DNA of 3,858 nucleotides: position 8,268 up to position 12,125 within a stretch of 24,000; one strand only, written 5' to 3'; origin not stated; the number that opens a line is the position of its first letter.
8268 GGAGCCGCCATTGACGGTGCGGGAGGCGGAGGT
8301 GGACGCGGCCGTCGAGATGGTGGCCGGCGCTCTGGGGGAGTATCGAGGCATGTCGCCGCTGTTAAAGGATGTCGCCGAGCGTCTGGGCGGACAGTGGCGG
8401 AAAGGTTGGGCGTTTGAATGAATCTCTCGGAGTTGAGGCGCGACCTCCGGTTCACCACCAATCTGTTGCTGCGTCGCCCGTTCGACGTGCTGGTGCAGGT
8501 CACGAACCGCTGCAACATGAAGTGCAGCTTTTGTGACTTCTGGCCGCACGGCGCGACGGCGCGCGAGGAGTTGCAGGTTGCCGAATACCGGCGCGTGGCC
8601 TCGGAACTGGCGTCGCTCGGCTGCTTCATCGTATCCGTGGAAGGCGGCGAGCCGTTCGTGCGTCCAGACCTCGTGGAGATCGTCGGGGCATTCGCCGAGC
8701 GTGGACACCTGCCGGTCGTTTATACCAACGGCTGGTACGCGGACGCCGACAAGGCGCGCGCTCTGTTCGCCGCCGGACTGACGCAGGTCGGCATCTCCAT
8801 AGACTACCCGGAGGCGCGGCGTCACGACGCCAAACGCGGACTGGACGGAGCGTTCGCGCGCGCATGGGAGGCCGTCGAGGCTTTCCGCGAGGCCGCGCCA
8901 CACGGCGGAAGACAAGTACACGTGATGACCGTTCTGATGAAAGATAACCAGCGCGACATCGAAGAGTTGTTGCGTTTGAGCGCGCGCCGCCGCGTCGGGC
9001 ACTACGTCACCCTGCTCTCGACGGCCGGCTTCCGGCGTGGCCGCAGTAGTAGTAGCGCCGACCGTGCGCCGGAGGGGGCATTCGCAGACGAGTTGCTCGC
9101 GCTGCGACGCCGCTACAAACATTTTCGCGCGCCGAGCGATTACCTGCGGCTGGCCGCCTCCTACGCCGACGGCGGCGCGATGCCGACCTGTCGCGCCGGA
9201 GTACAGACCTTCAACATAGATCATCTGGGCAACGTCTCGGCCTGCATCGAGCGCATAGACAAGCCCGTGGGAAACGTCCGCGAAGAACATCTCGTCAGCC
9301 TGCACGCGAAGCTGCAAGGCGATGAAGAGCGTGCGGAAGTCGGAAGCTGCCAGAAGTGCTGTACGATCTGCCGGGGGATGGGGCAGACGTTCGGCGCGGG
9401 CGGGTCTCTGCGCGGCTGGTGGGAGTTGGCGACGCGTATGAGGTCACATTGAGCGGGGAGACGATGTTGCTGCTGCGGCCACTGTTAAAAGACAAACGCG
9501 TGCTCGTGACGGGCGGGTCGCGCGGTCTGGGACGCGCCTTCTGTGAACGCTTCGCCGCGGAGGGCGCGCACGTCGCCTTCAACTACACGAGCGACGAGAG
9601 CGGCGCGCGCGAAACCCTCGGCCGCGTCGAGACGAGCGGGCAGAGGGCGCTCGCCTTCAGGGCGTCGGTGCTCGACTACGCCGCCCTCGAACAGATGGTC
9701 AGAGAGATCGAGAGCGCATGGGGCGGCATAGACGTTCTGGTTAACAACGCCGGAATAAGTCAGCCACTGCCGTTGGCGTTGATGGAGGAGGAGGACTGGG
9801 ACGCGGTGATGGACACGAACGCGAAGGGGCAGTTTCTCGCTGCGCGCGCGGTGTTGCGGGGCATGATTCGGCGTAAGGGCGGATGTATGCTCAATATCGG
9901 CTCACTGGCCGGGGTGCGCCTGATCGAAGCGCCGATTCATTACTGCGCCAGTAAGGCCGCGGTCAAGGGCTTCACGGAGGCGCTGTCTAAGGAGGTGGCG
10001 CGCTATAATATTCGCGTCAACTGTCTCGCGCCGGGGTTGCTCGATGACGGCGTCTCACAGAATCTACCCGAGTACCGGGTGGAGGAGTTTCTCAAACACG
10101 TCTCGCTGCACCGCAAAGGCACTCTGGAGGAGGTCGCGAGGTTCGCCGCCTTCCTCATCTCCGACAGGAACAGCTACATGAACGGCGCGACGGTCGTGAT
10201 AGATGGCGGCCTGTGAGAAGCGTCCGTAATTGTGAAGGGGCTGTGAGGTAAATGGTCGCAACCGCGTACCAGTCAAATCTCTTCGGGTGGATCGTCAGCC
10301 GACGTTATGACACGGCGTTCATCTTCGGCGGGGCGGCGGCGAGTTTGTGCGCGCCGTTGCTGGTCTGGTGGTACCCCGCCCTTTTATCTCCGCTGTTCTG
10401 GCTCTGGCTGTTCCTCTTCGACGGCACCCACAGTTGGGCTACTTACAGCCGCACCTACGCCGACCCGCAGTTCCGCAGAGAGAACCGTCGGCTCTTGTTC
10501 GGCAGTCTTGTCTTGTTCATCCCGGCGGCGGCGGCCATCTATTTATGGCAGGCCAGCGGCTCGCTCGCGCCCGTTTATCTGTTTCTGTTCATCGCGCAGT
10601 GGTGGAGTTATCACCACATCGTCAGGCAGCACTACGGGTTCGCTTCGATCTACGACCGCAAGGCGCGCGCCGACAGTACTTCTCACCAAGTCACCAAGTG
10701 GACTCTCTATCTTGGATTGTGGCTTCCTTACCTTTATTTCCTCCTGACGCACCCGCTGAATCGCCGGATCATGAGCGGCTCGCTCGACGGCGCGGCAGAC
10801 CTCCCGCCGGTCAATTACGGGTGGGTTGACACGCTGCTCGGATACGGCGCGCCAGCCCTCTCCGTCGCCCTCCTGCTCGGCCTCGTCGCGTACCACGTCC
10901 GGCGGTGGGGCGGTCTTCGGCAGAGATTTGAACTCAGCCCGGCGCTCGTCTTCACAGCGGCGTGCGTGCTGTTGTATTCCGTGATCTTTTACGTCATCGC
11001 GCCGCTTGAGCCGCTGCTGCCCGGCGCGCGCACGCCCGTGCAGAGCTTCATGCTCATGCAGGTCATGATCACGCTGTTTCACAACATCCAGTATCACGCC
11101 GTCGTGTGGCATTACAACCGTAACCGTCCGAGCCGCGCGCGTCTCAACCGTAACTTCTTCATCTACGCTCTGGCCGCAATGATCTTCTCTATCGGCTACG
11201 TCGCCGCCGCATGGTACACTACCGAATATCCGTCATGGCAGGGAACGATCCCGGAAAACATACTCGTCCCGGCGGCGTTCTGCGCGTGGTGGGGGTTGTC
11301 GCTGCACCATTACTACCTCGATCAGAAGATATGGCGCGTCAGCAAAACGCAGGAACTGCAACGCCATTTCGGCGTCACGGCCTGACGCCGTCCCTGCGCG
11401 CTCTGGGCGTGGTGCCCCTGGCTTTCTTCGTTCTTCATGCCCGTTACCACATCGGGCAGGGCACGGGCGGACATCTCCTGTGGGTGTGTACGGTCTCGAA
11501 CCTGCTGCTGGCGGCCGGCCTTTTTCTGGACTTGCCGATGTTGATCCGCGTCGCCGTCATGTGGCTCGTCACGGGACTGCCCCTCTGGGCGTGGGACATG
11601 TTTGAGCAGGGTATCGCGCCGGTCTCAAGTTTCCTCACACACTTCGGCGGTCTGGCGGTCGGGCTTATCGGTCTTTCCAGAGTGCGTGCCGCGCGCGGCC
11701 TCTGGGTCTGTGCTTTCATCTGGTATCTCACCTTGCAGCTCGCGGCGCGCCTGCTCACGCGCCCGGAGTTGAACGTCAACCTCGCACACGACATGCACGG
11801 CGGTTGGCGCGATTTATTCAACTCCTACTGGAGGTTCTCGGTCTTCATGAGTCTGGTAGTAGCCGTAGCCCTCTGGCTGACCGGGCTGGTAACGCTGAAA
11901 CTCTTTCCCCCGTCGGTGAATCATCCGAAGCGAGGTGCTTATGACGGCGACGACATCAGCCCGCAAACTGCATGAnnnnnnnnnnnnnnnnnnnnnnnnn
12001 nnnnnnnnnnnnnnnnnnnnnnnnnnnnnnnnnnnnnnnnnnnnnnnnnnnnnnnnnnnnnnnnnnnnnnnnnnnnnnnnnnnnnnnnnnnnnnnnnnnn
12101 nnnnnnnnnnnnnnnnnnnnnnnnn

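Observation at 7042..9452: Class-III aminotransferase translationally coupled (ATGA) to a SPASM/twitch radical-SAM enzyme inside a fatty-acid-type cluster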

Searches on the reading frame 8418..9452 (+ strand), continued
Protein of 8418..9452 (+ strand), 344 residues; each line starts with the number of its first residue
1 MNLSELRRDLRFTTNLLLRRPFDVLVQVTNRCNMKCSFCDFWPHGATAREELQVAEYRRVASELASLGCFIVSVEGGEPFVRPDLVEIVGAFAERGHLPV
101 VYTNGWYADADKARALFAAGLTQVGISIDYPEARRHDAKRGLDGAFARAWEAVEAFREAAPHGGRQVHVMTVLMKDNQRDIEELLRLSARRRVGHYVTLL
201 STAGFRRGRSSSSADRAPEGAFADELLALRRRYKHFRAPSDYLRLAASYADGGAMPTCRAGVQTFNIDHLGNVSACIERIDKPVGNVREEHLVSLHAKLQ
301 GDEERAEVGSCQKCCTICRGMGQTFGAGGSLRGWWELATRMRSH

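Call 68: find_encoding_contigs(protein=P0091, flank=10000, max_places=1)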
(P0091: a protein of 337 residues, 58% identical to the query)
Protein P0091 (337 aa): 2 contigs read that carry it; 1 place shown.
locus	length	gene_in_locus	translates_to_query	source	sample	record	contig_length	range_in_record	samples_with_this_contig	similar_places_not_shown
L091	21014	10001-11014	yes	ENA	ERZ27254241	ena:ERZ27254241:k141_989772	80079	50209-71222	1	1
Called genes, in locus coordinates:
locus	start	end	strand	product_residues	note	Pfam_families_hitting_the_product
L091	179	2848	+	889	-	-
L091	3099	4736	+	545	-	-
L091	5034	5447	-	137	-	-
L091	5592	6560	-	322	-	PF07963:N_methyl, PF07596:SBP_bac_10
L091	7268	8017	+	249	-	PF00106:adh_short, PF23441:SDR (weak), PF13561:adh_short_C2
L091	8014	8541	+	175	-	-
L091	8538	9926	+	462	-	PF00202:Aminotran_3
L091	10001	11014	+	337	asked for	PF04055:Radical_SAM, PF13186:SPASM (weak)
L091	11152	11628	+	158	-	PF07977:FabA, PF22818:ApeI-like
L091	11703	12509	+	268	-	PF00109:ketoacyl-synt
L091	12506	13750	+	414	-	PF00109:ketoacyl-synt, PF02801:Ketoacyl-synt_C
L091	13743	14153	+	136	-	PF00550:PP-binding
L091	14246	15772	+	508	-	PF23545:Zn_ribbon_HMPTM, PF04055:Radical_SAM, PF13353:Fer4_12 (weak)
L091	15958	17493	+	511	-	PF23545:Zn_ribbon_HMPTM, PF04055:Radical_SAM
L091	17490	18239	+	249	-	PF00106:adh_short, PF08659:KR, PF13561:adh_short_C2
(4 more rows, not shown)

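Call 69: find_encoding_contigs(protein=P0118, flank=10000, max_places=1)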
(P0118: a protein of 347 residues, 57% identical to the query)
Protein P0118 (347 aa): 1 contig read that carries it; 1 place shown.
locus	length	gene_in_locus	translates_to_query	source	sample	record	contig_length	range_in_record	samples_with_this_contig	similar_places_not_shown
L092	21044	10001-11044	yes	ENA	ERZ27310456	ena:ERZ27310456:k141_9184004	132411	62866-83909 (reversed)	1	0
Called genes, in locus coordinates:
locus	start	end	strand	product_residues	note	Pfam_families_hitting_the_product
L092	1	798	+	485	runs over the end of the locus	PF00392:GntR, PF00155:Aminotran_1_2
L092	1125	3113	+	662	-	-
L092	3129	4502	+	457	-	PF07394:DUF1501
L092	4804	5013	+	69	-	-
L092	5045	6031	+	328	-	PF21068:ATPgraspMvdD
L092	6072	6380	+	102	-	-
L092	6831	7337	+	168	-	PF00550:PP-binding (weak)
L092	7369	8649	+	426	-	-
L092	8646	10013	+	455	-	PF00202:Aminotran_3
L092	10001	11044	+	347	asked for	PF04055:Radical_SAM, PF13186:SPASM (weak)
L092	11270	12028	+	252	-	PF00106:adh_short, PF08659:KR, PF13561:adh_short_C2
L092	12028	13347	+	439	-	PF00202:Aminotran_3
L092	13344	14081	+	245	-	PF00106:adh_short, PF01370:Epimerase (weak), PF08659:KR, PF13561:adh_short_C2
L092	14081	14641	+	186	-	-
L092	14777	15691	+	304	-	PF00149:Metallophos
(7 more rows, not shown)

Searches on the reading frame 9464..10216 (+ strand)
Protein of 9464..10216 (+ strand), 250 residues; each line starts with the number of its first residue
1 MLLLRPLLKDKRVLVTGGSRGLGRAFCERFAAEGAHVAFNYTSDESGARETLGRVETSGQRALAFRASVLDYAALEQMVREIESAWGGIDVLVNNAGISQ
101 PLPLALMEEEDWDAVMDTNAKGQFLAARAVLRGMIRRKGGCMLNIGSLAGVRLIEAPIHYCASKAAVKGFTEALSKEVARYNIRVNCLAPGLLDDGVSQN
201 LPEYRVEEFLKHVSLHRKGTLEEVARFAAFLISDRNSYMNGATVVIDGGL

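Call 5: search_protein_families(library=pfam, proteins=[window:9464-10216:+], max_evalue=0.01)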
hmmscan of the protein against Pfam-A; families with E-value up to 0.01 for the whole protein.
window:9464-10216:+ (250 aa): 3 families
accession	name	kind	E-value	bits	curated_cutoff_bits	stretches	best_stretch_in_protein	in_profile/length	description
PF13561.12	adh_short_C2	-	4.2e-56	190.6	27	1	20-250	6-235/236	Enoyl-(Acyl carrier protein) reductase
PF00106.31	adh_short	-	2.1e-54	184.4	26.6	1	11-201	1-190/195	short chain dehydrogenase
PF08659.16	KR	-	1e-11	45.6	22.6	1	13-176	3-165/180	KR domain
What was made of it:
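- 9464..10216 (+): SDR_b, a FabG-like ketoreductase starting 11 nt after the rSAM stop. Pfam adh_short at 184 bits (call 5).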

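Call 6: search_protein_families(library=ncbifam, proteins=[window:9464-10216:+], max_evalue=0.01)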
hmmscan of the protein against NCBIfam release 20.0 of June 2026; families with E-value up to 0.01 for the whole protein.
window:9464-10216:+ (250 aa): 235 families (the best 25 are shown)
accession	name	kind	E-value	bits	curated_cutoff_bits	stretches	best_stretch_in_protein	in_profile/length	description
TIGR01830.1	3oxo_ACP_reduc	equivalog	3.2e-66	223.4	297.75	1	13-250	1-238/239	3-oxoacyl-[acyl-carrier-protein] reductase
NF009466.0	PRK12826.1-2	subfamily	1e-65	221.6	222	1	10-249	3-243/248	3-oxoacyl-ACP reductase FabG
NF004197.0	PRK05653.1-1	equivalog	5.9e-63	212.8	332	1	8-250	5-246/249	3-oxoacyl-ACP reductase FabG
NF004198.0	PRK05653.1-3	equivalog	3.1e-61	207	296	1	6-250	3-246/248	3-oxoacyl-ACP reductase FabG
NF005559.1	PRK07231.1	subfamily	8.5e-60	202.3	215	1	8-250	2-247/249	glucose 1-dehydrogenase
NF053542.1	FlxB_rubin_SDR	equivalog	1.2e-56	192.1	340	1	12-250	2-239/239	flexirubin biosynthesis SDR family reductase FlxB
NF004791.0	PRK06138.1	equivalog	1.5e-54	185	312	1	8-250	3-249/252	SDR family oxidoreductase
TIGR01829.1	AcAcCoA_reduct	subfamily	8.7e-54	182.7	302.1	1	13-250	3-240/242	acetoacetyl-CoA reductase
NF004200.0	PRK05653.1-5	equivalog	1.5e-53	181.8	273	1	10-250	2-241/242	3-oxoacyl-ACP reductase FabG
NF009468.0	PRK12826.1-4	equivalog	1.9e-52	178.5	318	1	8-249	5-246/256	SDR family oxidoreductase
NF009464.0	PRK12824.1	subfamily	3.4e-51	174.3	269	1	11-250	3-242/245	3-oxoacyl-ACP reductase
NF006493.1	PRK08936.1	subfamily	4e-51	173.8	420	1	8-250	5-250/261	glucose-1-dehydrogenase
NF052558.1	MBtsdlDhBudC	equivalog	7.1e-51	173.2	270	1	9-250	2-241/250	meso-2,3-butanediol dehydrogenase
NF004199.0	PRK05653.1-4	equivalog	2.7e-50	171.2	301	1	9-250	4-245/247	3-oxoacyl-ACP reductase FabG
NF005975.0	PRK08063.1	equivalog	2.2e-49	168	328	1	9-249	3-245/250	enoyl-[acyl-carrier-protein] reductase FabL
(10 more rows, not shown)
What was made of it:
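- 9464..10216 (+): NCBIfam FabG subfamily 221.6 bits against a cut-off of 222 (call 6).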

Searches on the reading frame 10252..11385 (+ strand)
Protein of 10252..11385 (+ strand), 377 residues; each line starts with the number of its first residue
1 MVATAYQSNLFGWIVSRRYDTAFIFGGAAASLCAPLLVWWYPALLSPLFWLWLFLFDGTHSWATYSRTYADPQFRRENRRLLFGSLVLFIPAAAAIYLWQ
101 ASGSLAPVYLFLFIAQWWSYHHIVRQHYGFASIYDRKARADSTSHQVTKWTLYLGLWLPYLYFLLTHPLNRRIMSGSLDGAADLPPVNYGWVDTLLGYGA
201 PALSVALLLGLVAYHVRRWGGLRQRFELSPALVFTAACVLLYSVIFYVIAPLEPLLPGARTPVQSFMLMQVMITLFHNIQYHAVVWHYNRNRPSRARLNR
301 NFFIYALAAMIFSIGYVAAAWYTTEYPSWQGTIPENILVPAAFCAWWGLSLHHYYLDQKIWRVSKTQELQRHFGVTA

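Call 5: search_protein_families(library=pfam, proteins=[window:10252-11385:+], max_evalue=0.01)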
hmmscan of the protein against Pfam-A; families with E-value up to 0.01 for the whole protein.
window:10252-11385:+ (377 aa): 0 families

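Call 6: search_protein_families(library=ncbifam, proteins=[window:10252-11385:+], max_evalue=0.01)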
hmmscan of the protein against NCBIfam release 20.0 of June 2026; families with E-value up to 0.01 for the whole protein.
window:10252-11385:+ (377 aa): 0 families

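Call 36: search_protein_families(library=pfam, proteins=[window:10252-11385:+], max_evalue=10)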
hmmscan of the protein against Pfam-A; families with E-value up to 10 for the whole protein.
window:10252-11385:+ (377 aa): 0 families
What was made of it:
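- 10252..11385 (+): mem1, a polytopic membrane protein of unknown family with invariant His and Asp residues. No Pfam or NCBIfam hit (calls 5, 6, 36).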

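Call 46: find_homologous_proteins(query=window:10252-11382:+, max_evalue=0.00001)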
Query window:10252-11382:+ (377 aa): 206 proteins with E <= 0.00001 among 8000 candidates; the best 120 are listed.
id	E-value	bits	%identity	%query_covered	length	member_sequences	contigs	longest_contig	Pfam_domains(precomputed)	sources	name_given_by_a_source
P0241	3.7e-222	756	88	100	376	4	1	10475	-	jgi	jgi:hypothetical protein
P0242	3.3e-205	700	81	100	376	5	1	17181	-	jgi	jgi:hypothetical protein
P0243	7.3e-202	689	79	100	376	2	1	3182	-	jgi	jgi:hypothetical protein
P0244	3.2e-195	667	79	100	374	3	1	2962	-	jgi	jgi:hypothetical protein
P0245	3.9e-190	650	77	100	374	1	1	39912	-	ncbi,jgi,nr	ncbi:MAG TPA: hypothetical protein VGX48_25490 [Pyrinomonadaceae bacterium]|jgi:hypothetical protein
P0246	2.7e-189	648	76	100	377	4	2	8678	-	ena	-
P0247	2.2e-131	457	56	99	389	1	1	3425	-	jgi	jgi:hypothetical protein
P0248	5.2e-119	416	53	96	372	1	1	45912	-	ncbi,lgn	-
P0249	1.4e-114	402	52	96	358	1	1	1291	-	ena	-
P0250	5.6e-112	393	53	96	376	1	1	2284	-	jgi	-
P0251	4.2e-111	390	53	97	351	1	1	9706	-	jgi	jgi:hypothetical protein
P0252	1.1e-110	389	52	96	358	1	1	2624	-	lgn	-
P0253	3.7e-110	387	51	98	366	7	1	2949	-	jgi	jgi:hypothetical protein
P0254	4.5e-110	387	52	97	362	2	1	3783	-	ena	-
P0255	6.6e-110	386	49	97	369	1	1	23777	-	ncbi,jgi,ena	-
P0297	2.1e-49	187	36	95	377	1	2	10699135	-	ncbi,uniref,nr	ncbi:hypothetical protein [Acanthopleuribacter pedis]|uniref:Transmembrane protein n=1 Tax=Acanthopl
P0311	1.8e-43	167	33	96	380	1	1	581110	-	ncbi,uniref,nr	ncbi:hypothetical protein [Pyxidicoccus caerfyrddinensis]|uniref:hypothetical protein n=1 Tax=Pyxidi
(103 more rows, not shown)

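Call 49: find_encoding_contigs(protein=P0311, flank=10000, max_places=1)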
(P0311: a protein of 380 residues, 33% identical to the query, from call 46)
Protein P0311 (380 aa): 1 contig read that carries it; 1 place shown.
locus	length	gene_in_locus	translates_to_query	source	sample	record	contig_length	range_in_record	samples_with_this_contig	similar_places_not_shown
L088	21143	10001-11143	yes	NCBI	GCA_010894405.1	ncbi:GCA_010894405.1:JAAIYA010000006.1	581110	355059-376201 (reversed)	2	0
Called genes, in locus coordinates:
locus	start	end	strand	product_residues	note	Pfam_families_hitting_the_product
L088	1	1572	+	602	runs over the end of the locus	PF07719:TPR_2 (faint), PF13424:TPR_12 (faint), PF13428:TPR_14 (faint), PF13432:TPR_16 (faint), PF13485:Peptidase_MA_2, PF14559:TPR_19 (weak)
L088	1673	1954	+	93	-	-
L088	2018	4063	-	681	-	PF26550:Tricorn_2nd (weak), PF26549:Tricorn_N, PF07676:PD40, PF26549:Tricorn_N (weak), PF02129:Peptidase_S15 (faint), PF00326:Peptidase_S9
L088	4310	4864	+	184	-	PF01323:DSBA, PF13462:Thioredoxin_4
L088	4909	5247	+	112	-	PF05099:TerB (faint)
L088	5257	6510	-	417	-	PF27117:FliB_C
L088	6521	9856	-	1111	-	PF07238:PilZ, PF00012:HSP70, PF06723:MreB_Mbl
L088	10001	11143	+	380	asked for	-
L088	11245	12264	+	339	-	PF02618:YceG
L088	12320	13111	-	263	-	PF00378:ECH_1, PF16113:ECH_2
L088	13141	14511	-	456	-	-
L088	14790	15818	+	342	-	PF20030:bpMoxR, PF07726:AAA_3, PF07728:AAA_5, PF17863:AAA_lid_2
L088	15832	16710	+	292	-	PF01882:DUF58, PF13519:VWA_2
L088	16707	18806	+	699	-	PF07584:BatA, PF13519:VWA_2 (weak)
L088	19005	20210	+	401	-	PF13185:GAF_2 (weak), PF00512:HisKA, PF02518:HATPase_c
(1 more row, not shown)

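Call 50: find_encoding_contigs(protein=P0297, flank=10000, max_places=1)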
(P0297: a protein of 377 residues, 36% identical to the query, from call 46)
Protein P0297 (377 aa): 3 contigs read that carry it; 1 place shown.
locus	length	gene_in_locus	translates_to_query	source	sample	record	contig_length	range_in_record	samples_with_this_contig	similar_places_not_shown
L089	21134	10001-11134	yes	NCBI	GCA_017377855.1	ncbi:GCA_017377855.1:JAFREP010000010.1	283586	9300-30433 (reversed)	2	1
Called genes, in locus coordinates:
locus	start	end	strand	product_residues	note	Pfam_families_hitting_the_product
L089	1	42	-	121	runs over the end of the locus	PF04828:GFA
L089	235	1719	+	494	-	PF04244:DPRP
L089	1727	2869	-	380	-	PF16822:ALGX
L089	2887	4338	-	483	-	PF03062:MBOAT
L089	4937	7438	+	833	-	PF07691:PA14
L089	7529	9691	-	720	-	PF00801:PKD, PF18911:PKD_4, PF25852:DUF6242_C (faint)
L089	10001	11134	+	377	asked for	-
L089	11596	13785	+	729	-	PF07715:Plug, PF00593:TonB_dep_Rec_b-barrel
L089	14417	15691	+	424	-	-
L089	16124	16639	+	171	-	PF05932:CesT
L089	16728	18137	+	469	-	-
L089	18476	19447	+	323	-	PF04055:Radical_SAM, PF12345:DUF3641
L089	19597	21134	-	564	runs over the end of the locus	PF09458:H_lectin (faint)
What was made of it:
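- Tried and rejected: Distant mem1 homologues in Pyxidicoccus and Acanthopleuribacter sit in unrelated contexts (calls 49, 50).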

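Call 56: predict_structure(alignment_id=A3)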
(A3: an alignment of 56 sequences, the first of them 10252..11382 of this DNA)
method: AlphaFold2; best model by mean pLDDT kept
length: 377 residues; sequences in the alignment: 56
mean_pLDDT: 91.7   pTM: 0.91
mean pLDDT of the five models: 91.7, 91.0, 90.8, 90.5, 90.2
residues with pLDDT >= 90: 312; 70-90: 38; 50-70: 23; < 50: 4
segments of 3 or more residues with pLDDT < 50: 1-4
pLDDT, mean of each block of 10 residues (from residue 1): 51 91 96 97 97 98 95 95 98 98 94 96 98 94 96 98 93 81 69 94 98 90 74 97 98 92 95 98 93 74 95 96 94 90 96 97 93 85
secondary structure, 60 per line:
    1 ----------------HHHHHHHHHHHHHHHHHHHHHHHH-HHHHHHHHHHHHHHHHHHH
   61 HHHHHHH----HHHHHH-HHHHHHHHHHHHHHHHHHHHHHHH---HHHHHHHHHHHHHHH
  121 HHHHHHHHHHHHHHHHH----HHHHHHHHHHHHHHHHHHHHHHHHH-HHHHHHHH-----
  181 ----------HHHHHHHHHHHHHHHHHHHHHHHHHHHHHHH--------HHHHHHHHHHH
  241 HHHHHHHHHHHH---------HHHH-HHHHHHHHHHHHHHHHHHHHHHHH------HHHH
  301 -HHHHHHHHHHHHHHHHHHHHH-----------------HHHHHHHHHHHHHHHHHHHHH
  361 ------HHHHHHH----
elements in order: H17-40 H42-67 H72-77 H79-102 H106-137 H142-166 H168-175 H191-221 H230-252 H262-265 H267-290 H297-300 H302-322 H340-360 H367-373
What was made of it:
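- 10252..11385 (+): AF2 pLDDT 91.7, all-helical (call 56).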

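Call 58: fold_search(model_id=the predicted structure, library=pdb)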
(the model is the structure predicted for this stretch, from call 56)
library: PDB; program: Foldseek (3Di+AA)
matches with E <= 10: 395; with E <= 0.001: 0
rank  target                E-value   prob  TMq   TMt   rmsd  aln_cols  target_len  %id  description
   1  2y00_B                1.9e-01  0.44  0.18  0.20  13.4       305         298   12  TURKEY BETA1 ADRENERGIC RECEPTOR WITH STABILISING MUTATIONS AND BOUND PARTIAL AGONIST DOBUTAMINE (CRYSTAL DOB92) (released 2011-01-12)
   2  6ivk_C                2.3e-01  0.47  0.20  0.26  20.6       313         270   16  Crystal structure of a membrane protein G175A (released 2019-11-06)
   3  6iv0_A                2.5e-01  0.28  0.17  0.22  22.2       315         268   16  Crystal structure of a bacterial Bestrophin homolog from Klebsiella pneumoniae with a mutation I180A (released 2019-11-13)
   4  6ivm_D                3.9e-01  0.35  0.20  0.26  21.1       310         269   15  Crystal structure of a membrane protein P143A (released 2019-11-06)
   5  9i20_A                3.9e-01  0.15  0.16  0.19  22.2       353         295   14  Cryo-EM structure of human SLC35B1 with ADP (released 2025-05-21)
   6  6ibb_C                4.4e-01  0.38  0.22  0.25  11.9       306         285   11  Crystal structure of the rat isoform of the succinate receptor SUCNR1 (GPR91) in complex with a nanobody (released 2019-08-14)
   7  6iv1_B                4.4e-01  0.30  0.20  0.26  21.0       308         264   15  Crystal structure of a bacterial Bestrophin homolog from Klebsiella pneumoniae with a mutation I180T (released 2019-11-13)
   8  6ivm_A                5.8e-01  0.18  0.18  0.23  22.2       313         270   15  Crystal structure of a membrane protein P143A (released 2019-11-06)
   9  6ivp_C                6.3e-01  0.25  0.19  0.25  21.1       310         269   14  Crystal structure of a membrane protein P262A (released 2019-11-06)
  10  6ivn_A                6.6e-01  0.13  0.16  0.20  22.4       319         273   14  Crystal structure of a membrane protein G264A (released 2019-11-06)
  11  9izf_R                7.1e-01  0.44  0.26  0.31  11.1       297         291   14  Cryo-EM structure of LPA1-Gi complex with LPA (released 2025-01-01)
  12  7vv5_R                7.4e-01  0.38  0.24  0.30  11.7       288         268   14  Cryo-EM structure of pseudoallergen receptor MRGPRX2 complex with C48/80, state1 (released 2021-12-01)
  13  6ivp_A                7.4e-01  0.13  0.17  0.21  22.0       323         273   15  Crystal structure of a membrane protein P262A (released 2019-11-06)
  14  7vv6                  7.7e-01  0.38  0.24  0.29  11.7       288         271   14  Cryo-EM structure of pseudoallergen receptor MRGPRX2 complex with C48/80 (local) (released 2021-12-01)
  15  9gry_A                8.0e-01  0.12  0.16  0.19  21.9       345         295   14  Cryo-EM structure of human SLC35B1-Q113F variant with AMP-PNP (released 2025-05-21)
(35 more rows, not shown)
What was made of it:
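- Tried and rejected: The AF2 model is confident (pLDDT 91.7), but Foldseek against the PDB gave nothing better than E = 0.19 and TM below 0.3 (calls 56, 58).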

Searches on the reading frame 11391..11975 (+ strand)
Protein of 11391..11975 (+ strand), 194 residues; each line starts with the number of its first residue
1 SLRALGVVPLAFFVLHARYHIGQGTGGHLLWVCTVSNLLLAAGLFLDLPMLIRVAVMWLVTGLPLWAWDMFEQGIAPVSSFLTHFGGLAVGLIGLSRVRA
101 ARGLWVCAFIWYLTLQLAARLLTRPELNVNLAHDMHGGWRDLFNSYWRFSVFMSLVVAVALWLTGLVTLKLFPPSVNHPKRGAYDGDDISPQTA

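Call 36: search_protein_families(library=pfam, proteins=[window:11391-11975:+], max_evalue=10)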
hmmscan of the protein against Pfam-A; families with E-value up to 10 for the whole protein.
window:11391-11975:+ (194 aa): 0 families
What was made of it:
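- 11331..11975 (+): mem2, a small membrane protein of unknown family. No Pfam hit (call 36).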
